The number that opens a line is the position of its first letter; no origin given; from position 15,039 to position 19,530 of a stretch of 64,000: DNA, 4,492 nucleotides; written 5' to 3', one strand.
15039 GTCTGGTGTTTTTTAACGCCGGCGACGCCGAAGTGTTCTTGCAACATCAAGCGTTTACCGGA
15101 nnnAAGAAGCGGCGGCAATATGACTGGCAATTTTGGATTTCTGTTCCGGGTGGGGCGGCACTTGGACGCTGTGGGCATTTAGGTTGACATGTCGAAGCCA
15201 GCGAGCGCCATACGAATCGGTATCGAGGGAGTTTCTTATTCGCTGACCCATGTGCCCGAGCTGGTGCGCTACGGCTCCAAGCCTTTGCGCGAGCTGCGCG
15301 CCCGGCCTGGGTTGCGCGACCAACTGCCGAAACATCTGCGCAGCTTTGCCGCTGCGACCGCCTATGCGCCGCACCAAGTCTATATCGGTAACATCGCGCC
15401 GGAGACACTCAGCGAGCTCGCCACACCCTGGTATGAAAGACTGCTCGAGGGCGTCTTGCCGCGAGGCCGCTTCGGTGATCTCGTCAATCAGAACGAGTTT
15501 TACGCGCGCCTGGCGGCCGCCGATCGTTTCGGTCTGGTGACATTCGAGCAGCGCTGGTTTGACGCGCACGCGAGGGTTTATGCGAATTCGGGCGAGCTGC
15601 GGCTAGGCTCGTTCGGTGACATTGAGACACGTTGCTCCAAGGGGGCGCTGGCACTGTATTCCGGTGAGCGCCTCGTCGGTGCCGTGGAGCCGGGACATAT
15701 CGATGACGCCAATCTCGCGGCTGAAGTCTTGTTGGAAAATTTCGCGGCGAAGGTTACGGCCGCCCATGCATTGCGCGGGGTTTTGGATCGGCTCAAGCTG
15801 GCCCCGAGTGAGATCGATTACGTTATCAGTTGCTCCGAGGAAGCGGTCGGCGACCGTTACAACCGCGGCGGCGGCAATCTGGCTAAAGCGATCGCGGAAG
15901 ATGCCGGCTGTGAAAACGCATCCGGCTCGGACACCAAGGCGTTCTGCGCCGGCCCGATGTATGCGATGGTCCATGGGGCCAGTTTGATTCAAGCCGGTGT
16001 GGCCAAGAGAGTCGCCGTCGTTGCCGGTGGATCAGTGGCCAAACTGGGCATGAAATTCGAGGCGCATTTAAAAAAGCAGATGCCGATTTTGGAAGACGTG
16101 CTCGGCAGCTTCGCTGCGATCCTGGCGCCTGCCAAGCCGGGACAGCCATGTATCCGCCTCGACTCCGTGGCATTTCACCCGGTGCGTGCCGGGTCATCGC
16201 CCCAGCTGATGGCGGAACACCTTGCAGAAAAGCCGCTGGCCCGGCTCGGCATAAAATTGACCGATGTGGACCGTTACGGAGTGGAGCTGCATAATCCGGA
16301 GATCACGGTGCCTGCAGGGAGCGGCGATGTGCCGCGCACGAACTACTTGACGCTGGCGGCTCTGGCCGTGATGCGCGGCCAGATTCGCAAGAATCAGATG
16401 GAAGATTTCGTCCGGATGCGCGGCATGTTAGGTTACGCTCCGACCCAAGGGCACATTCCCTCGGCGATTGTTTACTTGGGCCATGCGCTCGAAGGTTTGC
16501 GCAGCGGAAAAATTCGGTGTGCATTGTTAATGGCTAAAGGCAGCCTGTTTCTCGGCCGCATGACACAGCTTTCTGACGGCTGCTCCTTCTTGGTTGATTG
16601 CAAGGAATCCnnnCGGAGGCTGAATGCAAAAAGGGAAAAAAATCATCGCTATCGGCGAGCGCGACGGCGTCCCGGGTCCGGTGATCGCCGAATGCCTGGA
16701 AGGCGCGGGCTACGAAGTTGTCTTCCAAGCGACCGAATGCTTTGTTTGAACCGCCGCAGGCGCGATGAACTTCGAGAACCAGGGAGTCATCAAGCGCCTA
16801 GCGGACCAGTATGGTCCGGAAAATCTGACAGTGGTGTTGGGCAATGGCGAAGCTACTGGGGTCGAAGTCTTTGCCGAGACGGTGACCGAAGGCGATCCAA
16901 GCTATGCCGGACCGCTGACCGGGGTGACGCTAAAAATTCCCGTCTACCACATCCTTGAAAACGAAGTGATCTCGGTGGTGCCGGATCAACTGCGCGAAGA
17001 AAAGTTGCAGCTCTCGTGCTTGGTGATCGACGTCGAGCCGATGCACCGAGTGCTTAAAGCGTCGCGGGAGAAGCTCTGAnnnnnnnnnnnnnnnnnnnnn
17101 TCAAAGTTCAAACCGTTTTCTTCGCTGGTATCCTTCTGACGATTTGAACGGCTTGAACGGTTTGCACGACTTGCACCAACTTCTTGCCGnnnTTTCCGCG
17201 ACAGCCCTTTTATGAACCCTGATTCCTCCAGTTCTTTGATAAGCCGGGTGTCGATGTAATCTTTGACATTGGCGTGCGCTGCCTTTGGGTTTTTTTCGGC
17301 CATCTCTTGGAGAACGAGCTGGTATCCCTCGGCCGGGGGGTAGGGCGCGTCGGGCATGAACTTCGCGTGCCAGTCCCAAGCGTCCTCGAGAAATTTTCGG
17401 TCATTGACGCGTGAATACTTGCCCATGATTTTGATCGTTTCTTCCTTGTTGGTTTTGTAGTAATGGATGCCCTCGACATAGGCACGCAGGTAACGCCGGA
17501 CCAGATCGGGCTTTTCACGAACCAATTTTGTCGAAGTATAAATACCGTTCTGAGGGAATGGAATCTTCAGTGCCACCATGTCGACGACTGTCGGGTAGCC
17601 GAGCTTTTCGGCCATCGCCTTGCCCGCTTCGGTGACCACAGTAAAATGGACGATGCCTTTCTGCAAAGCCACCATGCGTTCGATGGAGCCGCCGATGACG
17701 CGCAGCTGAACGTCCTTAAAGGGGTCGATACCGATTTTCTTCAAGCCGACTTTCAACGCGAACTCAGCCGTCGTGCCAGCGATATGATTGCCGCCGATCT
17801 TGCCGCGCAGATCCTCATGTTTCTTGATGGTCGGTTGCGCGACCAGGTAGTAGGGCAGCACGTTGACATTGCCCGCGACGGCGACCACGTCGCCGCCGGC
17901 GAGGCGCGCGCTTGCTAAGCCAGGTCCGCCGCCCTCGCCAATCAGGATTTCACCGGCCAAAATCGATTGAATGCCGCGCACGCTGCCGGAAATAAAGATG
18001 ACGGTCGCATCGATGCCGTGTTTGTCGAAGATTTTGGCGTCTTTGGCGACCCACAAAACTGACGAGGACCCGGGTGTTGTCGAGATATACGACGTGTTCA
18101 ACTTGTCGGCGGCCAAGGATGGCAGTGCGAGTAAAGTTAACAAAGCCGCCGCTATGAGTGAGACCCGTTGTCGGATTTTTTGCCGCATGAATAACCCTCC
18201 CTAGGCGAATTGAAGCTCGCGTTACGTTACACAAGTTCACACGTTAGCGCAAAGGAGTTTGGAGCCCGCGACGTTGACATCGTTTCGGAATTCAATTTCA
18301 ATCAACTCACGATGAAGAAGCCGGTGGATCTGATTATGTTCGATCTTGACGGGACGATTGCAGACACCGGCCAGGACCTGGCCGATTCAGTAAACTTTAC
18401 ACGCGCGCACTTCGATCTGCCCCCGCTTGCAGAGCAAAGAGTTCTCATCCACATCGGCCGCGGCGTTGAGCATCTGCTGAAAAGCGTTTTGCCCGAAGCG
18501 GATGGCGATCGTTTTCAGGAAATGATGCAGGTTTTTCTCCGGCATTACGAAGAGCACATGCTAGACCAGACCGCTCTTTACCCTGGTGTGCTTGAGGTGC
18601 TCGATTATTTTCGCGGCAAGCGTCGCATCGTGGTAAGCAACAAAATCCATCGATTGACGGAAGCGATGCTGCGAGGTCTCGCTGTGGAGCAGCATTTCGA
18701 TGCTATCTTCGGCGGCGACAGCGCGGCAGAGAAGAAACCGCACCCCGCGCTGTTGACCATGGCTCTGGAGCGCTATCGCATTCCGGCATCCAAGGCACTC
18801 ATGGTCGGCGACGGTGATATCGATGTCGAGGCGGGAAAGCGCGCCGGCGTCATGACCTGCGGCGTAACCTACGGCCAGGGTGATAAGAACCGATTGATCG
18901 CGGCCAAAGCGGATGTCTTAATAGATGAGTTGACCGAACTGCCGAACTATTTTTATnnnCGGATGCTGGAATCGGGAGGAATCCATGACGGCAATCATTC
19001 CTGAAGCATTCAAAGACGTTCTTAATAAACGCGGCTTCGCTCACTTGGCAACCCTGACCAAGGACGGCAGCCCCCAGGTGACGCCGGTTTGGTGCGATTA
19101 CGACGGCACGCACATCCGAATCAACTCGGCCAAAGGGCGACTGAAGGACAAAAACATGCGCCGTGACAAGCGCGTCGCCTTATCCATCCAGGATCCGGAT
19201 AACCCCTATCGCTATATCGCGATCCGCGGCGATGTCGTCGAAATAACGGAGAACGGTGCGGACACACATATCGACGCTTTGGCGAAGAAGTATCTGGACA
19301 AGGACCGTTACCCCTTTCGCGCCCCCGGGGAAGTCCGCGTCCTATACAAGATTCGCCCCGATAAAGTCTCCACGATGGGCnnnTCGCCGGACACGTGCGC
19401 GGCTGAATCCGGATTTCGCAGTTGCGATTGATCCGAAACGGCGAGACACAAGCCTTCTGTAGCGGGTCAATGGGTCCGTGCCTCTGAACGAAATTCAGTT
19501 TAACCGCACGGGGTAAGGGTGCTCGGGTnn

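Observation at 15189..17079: Stand-alone grdC-like + grdA (selenoprotein) gene pair without the rest of a glycine/sarcosine/betaine reductase system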

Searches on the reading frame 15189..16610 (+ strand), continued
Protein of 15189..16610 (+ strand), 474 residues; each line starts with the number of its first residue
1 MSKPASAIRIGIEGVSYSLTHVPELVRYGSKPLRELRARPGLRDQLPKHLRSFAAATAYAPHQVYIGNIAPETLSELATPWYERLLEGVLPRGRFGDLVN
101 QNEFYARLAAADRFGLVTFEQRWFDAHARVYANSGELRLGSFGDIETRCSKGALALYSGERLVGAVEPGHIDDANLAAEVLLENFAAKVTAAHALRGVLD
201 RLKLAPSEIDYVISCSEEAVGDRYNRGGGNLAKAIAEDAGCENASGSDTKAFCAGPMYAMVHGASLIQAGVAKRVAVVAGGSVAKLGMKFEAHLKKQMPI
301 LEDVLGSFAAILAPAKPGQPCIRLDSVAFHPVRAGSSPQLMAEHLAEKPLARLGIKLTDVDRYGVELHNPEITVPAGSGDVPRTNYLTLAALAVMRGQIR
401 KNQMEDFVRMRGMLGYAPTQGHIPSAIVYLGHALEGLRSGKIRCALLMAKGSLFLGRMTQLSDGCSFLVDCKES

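Call 83: list_cluster_members(proteins=[P0007, P0020, P0024, P0074, P0078, P0088, P0026, P0068, P0019, P0090])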
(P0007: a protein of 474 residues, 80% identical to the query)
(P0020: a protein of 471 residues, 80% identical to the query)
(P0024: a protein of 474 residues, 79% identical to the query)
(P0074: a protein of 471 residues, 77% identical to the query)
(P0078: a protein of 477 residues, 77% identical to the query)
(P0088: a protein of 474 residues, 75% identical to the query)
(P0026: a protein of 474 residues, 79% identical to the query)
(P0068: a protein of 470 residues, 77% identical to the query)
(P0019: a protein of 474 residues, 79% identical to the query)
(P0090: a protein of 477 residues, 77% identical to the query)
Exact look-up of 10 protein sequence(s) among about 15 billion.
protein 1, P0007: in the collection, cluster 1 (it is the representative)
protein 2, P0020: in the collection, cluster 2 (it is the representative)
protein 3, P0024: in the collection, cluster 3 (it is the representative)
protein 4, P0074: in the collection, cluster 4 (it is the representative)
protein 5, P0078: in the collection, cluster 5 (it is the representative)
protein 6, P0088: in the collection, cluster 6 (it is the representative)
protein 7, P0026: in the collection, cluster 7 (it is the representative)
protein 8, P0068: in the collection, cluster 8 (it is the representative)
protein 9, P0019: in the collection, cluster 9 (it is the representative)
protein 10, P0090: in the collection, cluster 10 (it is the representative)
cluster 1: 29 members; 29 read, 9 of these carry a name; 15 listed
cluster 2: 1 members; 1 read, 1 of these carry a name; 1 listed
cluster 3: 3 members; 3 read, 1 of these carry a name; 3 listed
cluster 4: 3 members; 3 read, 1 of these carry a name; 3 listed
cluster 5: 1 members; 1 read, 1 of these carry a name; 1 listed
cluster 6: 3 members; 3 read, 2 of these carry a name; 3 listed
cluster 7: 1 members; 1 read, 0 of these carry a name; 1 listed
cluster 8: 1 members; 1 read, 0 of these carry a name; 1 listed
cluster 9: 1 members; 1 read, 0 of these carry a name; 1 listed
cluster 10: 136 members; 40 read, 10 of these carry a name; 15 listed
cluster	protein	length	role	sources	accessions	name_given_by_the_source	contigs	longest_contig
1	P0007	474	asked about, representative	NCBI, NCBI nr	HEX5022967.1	MAG TPA: glycine/sarcosine/betaine reductase complex component C subunit beta [Candidatus ... | glycine/sarcosine/betaine reductase complex component C subunit beta [Candidatus Binatia ...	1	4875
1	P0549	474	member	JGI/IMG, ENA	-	hypothetical protein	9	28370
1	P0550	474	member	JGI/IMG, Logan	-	betaine reductase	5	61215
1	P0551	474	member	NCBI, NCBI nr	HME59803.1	MAG TPA: glycine/sarcosine/betaine reductase complex component C subunit beta [Candidatus ... | glycine/sarcosine/betaine reductase complex component C subunit beta [Candidatus Binatia ...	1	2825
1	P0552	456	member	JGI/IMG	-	betaine reductase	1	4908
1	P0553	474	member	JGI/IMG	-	betaine reductase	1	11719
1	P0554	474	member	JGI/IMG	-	glycine/sarcosine/betaine reductase complex component C subunit beta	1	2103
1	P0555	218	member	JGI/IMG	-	betaine reductase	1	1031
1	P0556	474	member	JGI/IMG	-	glycine/sarcosine/betaine reductase complex component C subunit beta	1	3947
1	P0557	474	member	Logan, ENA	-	-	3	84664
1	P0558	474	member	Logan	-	-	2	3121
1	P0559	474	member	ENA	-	-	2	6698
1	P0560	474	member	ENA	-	-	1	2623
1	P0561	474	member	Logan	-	-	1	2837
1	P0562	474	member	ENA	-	-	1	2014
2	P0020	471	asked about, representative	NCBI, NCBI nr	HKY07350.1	MAG TPA: glycine/sarcosine/betaine reductase complex component C subunit beta [Candidatus ... | glycine/sarcosine/betaine reductase complex component C subunit beta [Candidatus Binatia ...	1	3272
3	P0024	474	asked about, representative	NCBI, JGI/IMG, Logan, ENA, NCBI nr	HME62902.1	MAG TPA: glycine/sarcosine/betaine reductase complex component C subunit beta [Candidatus ... | glycine/sarcosine/betaine reductase complex component C subunit beta | glycine/sarcosine/betaine reductase complex component C subunit beta [Candidatus Binatia ...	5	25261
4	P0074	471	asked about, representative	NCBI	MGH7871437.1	MAG: glycine/sarcosine/betaine reductase complex component C subunit beta [Candidatus ...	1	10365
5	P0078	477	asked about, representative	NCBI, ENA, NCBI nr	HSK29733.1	MAG TPA: glycine/sarcosine/betaine reductase complex component C subunit beta [Candidatus ... | glycine/sarcosine/betaine reductase complex component C subunit beta [Candidatus ...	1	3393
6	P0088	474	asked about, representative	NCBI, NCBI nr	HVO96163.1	MAG TPA: glycine/sarcosine/betaine reductase complex component C subunit beta ... | glycine/sarcosine/betaine reductase complex component C subunit beta [Terriglobales ...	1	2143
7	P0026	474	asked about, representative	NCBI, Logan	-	-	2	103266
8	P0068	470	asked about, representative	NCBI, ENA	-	-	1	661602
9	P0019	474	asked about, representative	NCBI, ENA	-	-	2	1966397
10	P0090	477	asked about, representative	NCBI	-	-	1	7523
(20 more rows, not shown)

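Call 88: search_protein_families(library=ncbifam, proteins=[L164:5193-6476:+, L164:6492-7538:+, L147:10001-11305:+, L147:11356-12414:+, L164:166-777:+, L164:1869-2861:+, L164:4427-4996:+, L147:7609-8577:+, L147:8644-9711:+, L147:12862-13950:+], max_evalue=1e-10)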
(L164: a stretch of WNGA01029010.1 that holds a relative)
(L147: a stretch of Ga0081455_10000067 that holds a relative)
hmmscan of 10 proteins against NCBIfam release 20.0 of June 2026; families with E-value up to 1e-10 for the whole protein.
L164:5193-6476:+ (428 aa): 2 families
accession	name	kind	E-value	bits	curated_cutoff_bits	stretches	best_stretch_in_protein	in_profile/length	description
NF040793.1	sarcosine_GrdG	exception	2.7e-60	204.4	780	1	1-388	1-385/428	sarcosine reductase complex component B subunit alpha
NF053623.1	fluoroAc_FarE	equivalog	8.4e-29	100.6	675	1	9-346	11-338/419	fluoroacetate reductase subunit FarE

L164:6492-7538:+ (349 aa): 5 families
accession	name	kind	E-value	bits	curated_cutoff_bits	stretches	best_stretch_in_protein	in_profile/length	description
NF040795.1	betaine_GrdH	exception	3.8e-88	296.3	775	1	3-349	1-346/435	betaine reductase selenoprotein B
NF040794.1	sarcosine_GrdF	exception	1.1e-87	294.5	800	1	2-349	4-349/435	sarcosine reductase complex component B subunit beta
TIGR01918.1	various_sel_PB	subfamily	3.5e-85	286.6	65.45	1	3-349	1-345/431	glycine/betaine/sarcosine/D-proline family reductase selenoprotein B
TIGR01917.1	gly_red_sel_B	equivalog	2.4e-72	244.2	602.2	1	3-349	1-345/431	glycine reductase complex selenoprotein B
NF041545.1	GrdB_like_no_Se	equivalog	2.6e-20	72.8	175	1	3-121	1-120/171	GrdB-related putative oxidoreductase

L147:10001-11305:+ (435 aa): 2 families
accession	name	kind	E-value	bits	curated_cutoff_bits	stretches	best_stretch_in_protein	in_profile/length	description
NF040793.1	sarcosine_GrdG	exception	4.9e-71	239.7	780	1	1-393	1-387/428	sarcosine reductase complex component B subunit alpha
NF053623.1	fluoroAc_FarE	equivalog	1.3e-36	126.3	675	1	2-389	4-376/419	fluoroacetate reductase subunit FarE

L147:11356-12414:+ (353 aa): 5 families
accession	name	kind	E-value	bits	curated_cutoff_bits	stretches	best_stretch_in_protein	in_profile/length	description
TIGR01918.1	various_sel_PB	subfamily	4.4e-99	332.4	65.45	1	4-353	2-345/431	glycine/betaine/sarcosine/D-proline family reductase selenoprotein B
NF040794.1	sarcosine_GrdF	exception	9.3e-98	327.7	800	1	4-353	6-349/435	sarcosine reductase complex component B subunit beta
NF040795.1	betaine_GrdH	exception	3.2e-90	303.1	775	1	5-353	3-346/435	betaine reductase selenoprotein B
TIGR01917.1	gly_red_sel_B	equivalog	1.5e-89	300.8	602.2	1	4-353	2-345/431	glycine reductase complex selenoprotein B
NF041545.1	GrdB_like_no_Se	equivalog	2.2e-24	86.1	175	1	4-171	2-168/171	GrdB-related putative oxidoreductase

L164:166-777:+ (204 aa): 1 family
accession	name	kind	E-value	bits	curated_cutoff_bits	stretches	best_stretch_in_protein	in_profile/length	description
TIGR01096.1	3A0103s03R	subfamily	8.1e-28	97.6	256.35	1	3-163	95-229/250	lysine/arginine/ornithine ABC transporter substrate-binding protein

L164:1869-2861:+ (331 aa): 9 families
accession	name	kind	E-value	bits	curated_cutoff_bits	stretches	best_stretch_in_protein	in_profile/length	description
TIGR03004.1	ectoine_ehuC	equivalog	3e-22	79.6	196.95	1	201-316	93-205/214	ectoine/hydroxyectoine ABC transporter permease subunit EhuC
NF011687.0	PRK15107.1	equivalog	2.7e-21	76.5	318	1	154-317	65-223/224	glutamate/aspartate ABC transporter permease GltK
NF011680.0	PRK15100.1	equivalog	1.6e-20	73.9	300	1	199-321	99-218/222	cystine ABC transporter permease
NF007028.0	PRK09494.1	equivalog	2e-18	67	303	1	200-271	102-173/219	glutamine ABC transporter permease GlnP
NF008337.0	PRK11123.1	equivalog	3.7e-18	65.9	277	1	193-303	109-216/238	arginine ABC transporter permease ArtQ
TIGR03003.1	ectoine_ehuD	equivalog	5.8e-18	65.6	205.2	1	197-275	95-173/212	ectoine/hydroxyectoine ABC transporter permease subunit EhuD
NF011651.0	PRK15069.1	subfamily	6.5e-14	51.9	306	1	196-306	110-217/237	histidine ABC transporter permease HisM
NF008336.0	PRK11122.1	equivalog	1.3e-11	44.7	248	0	196-274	99-176/222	arginine ABC transporter permease ArtM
NF011714.0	PRK15135.1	subfamily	5e-11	42.8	319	1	159-302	65-212/228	histidine ABC transporter permease HisQ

L164:4427-4996:+ (190 aa): 0 families

L147:7609-8577:+ (323 aa): 1 family
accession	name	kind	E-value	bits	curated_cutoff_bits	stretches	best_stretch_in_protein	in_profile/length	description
TIGR01728.1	SsuA_fam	subfamily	2.8e-11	43.2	163.5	1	42-280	10-256/290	aliphatic sulfonate ABC transporter substrate-binding protein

L147:8644-9711:+ (356 aa): 1 family
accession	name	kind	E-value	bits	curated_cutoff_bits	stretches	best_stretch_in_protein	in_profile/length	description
TIGR03261.1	phnS2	equivalog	5.7e-16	58.5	392.75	1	51-320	16-292/334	putative 2-aminoethylphosphonate ABC transporter substrate-binding protein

L147:12862-13950:+ (363 aa): 10 families
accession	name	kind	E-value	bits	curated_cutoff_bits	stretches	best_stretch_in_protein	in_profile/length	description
NF002677.0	PRK02406.1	equivalog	1.2e-95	320.6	256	1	1-360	5-341/357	DNA polymerase IV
NF002882.0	PRK03348.1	equivalog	5.5e-83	279.3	389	1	2-358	5-340/461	DNA polymerase IV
NF010731.0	PRK14133.1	equivalog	2.2e-75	254.1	362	1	2-331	3-319/352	DNA polymerase IV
NF002751.0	PRK02794.1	equivalog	8.9e-75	252.1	371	1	4-338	40-356/425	DNA polymerase IV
NF002492.0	PRK01810.1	equivalog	1.9e-72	244.3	399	1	2-337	10-330/412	DNA polymerase IV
NF003015.0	PRK03858.1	subfamily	9.6e-66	222.4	367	1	4-319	9-309/399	DNA polymerase IV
NF002848.0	PRK03103.1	subfamily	4.2e-61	206.6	381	1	2-362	4-350/410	DNA polymerase IV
NF002883.0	PRK03352.1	equivalog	7.4e-61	206.2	330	1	2-360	5-340/347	DNA polymerase IV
NF002292.0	PRK01216.1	equivalog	1.7e-51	175.3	339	1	3-362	2-339/351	DNA polymerase IV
NF002955.0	PRK03609.1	subfamily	6.6e-16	58.2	431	1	6-214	4-207/422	translesion error-prone DNA polymerase V subunit UmuC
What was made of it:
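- It scores far below the GrdB/F/H equivalog cutoffs (call 88), so it may not do the canonical job.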

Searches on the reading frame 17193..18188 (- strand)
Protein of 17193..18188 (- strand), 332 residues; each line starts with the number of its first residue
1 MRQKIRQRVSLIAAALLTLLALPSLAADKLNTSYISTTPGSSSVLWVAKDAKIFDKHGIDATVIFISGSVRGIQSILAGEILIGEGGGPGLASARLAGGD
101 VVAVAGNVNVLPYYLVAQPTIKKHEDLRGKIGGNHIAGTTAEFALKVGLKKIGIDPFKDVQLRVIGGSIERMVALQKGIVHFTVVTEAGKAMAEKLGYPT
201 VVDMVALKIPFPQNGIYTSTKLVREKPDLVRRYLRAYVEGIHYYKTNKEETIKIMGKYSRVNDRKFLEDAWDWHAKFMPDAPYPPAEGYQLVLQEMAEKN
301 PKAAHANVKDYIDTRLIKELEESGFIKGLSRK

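Call 4: search_protein_families(library=pfam, proteins=[window:17193-18188:-], max_evalue=0.01)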
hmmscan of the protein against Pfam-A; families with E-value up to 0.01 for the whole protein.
window:17193-18188:- (332 aa): 2 families
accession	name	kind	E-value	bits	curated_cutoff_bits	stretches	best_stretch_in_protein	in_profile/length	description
PF09084.16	NMT1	-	5.6e-14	53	20.5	1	45-250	7-215/216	NMT1/THI5 like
PF13379.11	NMT1_2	-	7.9e-08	32.8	24.7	1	120-251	114-243/252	NMT1-like family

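Call 5: search_protein_families(library=ncbifam, proteins=[window:17193-18188:-], max_evalue=0.01)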
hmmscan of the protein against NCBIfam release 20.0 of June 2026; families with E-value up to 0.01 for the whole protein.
window:17193-18188:- (332 aa): 3 families
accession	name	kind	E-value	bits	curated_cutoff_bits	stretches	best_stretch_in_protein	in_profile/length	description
TIGR01728.1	SsuA_fam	subfamily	8.3e-14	51.5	163.5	1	41-266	10-238/290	aliphatic sulfonate ABC transporter substrate-binding protein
NF040735.1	SBP_SaoX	equivalog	5.5e-10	38.8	300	1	47-262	20-236/330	ABC transporter substrate-binding subunit SaoX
TIGR01729.1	taurine_ABC_bnd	equivalog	0.00021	20.8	304.25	1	73-247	41-216/300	taurine ABC transporter substrate-binding protein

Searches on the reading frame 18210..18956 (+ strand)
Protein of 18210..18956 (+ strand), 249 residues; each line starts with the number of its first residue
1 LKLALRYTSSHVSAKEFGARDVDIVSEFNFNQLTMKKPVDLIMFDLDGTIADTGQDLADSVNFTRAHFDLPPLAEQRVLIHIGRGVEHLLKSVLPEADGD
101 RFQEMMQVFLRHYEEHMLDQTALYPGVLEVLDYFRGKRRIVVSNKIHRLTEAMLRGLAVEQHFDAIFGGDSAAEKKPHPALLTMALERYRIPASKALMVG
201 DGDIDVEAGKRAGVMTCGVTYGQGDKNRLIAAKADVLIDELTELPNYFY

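Call 53: search_protein_families(library=ncbifam, proteins=[window:18210-18956:+], max_evalue=1e-8)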
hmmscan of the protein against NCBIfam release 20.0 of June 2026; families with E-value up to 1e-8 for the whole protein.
window:18210-18956:+ (249 aa): 27 families (the best 25 are shown)
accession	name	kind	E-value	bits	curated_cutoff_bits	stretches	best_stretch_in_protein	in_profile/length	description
NF009695.0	PRK13222.1-2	equivalog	2.2e-50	171.3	225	1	35-247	2-221/226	phosphoglycolate phosphatase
TIGR01449.2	PGP_bact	equivalog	1.7e-40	138.8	180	1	42-246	1-211/213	phosphoglycolate phosphatase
NF009697.0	PRK13222.1-4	equivalog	1e-32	113.4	327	1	38-244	6-218/232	phosphoglycolate phosphatase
NF009804.0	PRK13288.1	equivalog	7.3e-31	107.3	218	1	39-244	3-206/215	pyrophosphatase PpaX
NF009698.0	PRK13223.1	equivalog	3.5e-29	101.8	466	1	30-244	4-225/272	phosphoglycolate phosphatase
NF009694.0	PRK13222.1-1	equivalog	6.8e-28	97.6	415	1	104-244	93-235/252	phosphoglycolate phosphatase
NF009700.0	PRK13226.1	equivalog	7.6e-26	91.2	342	1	41-244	14-220/229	phosphoglycolate phosphatase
NF009696.0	PRK13222.1-3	equivalog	1.6e-23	83.6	359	1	42-244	6-212/223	N-acetylmuramic acid 6-phosphate phosphatase MupP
TIGR01454.1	AHBA_synth_RP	hypoth_equivalog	1.1e-20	74.2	246.65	1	43-244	2-199/205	AHBA synthesis associated protein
TIGR03351.1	PhnX-like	hypoth_equivalog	1.9e-17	64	218.9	1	40-247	2-218/220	phosphonatase-like hydrolase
TIGR02253.1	CTE7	subfamily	1.4e-16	60.9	169.75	1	113-244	86-220/221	TIGR02253 family HAD-type hydrolase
TIGR02254.1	YjjG_YfnB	equivalog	7.3e-16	58.3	159.9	1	111-225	86-202/223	YjjG family noncanonical pyrimidine nucleotidase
NF008000.0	PRK10725.1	equivalog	3.4e-12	46.9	215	1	41-217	7-183/188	fructose-1-phosphate/6-phosphogluconate phosphatase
TIGR01990.1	bPGM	equivalog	3.7e-12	46.6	189.4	1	42-219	4-186/187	beta-phosphoglucomutase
TIGR02009.1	PGMB-YQAB-SF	subfamily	4.2e-12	46.6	153.35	1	42-217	4-184/186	beta-phosphoglucomutase family hydrolase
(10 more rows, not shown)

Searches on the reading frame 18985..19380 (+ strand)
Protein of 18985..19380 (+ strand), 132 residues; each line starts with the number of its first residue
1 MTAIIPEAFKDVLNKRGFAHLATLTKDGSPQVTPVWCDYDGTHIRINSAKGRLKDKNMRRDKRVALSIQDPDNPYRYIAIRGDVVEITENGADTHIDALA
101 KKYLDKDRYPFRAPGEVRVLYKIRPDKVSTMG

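Call 53: search_protein_families(library=ncbifam, proteins=[window:18985-19380:+], max_evalue=1e-8)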
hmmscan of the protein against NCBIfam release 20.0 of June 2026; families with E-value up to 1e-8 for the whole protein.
window:18985-19380:+ (132 aa): 3 families
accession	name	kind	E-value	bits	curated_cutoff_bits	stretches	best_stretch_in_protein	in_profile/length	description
TIGR03618.1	Rv1155_F420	subfamily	2.5e-34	118.2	79.05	1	10-129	2-126/127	TIGR03618 family F420-dependent PPOX class oxidoreductase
TIGR03667.1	Rv3369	hypoth_equivalog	6.9e-10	39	125.3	1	10-108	8-106/130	TIGR03667 family PPOX class F420-dependent oxidoreductase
TIGR03666.1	Rv2061_F420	subfamily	1.3e-09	37.8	84.9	1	13-104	9-100/132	PPOX class F420-dependent oxidoreductase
